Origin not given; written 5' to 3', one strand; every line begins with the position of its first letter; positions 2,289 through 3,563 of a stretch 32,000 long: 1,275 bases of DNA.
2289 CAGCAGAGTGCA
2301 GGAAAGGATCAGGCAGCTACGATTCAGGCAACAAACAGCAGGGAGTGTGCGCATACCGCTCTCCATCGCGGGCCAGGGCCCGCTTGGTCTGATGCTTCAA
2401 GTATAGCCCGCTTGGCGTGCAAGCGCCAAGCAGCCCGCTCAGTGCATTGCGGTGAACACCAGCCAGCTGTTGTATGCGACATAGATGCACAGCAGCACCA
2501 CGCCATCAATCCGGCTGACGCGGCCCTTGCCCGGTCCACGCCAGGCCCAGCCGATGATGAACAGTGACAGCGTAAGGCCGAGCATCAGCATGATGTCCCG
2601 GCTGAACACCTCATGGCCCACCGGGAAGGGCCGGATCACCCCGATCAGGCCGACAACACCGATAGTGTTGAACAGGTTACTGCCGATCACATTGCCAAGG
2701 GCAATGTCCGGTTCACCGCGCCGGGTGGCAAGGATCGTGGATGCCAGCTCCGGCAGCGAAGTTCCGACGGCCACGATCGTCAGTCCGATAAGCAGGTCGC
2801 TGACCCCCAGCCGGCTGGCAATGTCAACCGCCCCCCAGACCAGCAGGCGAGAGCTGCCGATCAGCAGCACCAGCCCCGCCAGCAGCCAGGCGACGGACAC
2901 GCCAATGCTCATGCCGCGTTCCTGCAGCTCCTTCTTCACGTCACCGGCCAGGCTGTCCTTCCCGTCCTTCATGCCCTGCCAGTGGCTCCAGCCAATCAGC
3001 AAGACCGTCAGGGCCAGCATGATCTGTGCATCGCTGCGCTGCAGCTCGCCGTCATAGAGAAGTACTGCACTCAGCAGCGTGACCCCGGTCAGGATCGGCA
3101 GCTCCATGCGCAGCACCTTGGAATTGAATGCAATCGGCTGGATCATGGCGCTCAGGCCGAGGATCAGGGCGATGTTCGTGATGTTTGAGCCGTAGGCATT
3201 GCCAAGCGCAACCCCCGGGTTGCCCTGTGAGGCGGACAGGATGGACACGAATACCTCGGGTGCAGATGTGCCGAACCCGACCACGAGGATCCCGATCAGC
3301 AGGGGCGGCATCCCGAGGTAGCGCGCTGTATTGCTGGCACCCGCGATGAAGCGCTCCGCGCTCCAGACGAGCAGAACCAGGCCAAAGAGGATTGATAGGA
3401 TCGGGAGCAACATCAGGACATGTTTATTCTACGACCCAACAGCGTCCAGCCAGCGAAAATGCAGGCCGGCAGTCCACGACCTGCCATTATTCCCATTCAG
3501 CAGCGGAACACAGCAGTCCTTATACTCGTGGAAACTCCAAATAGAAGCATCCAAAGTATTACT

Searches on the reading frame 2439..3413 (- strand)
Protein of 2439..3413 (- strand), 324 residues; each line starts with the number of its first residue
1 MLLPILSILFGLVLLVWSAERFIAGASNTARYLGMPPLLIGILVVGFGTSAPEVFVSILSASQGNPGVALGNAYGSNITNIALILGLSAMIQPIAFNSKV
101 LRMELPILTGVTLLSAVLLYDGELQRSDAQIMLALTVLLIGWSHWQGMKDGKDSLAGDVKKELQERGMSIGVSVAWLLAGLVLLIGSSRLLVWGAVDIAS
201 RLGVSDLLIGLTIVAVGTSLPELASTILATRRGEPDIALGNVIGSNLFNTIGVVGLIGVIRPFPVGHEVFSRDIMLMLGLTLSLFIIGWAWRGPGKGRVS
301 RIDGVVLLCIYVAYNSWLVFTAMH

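Call 5: search_protein_families(library=pfam, proteins=[window:2439-3413:-], max_evalue=0.01)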
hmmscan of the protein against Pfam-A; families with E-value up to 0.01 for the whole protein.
window:2439-3413:- (324 aa): 1 family
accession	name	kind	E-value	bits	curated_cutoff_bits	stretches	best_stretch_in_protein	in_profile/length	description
PF01699.29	Na_Ca_ex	-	9.8e-67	224.1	24.9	2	173-318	2-149/151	Sodium/calcium exchanger protein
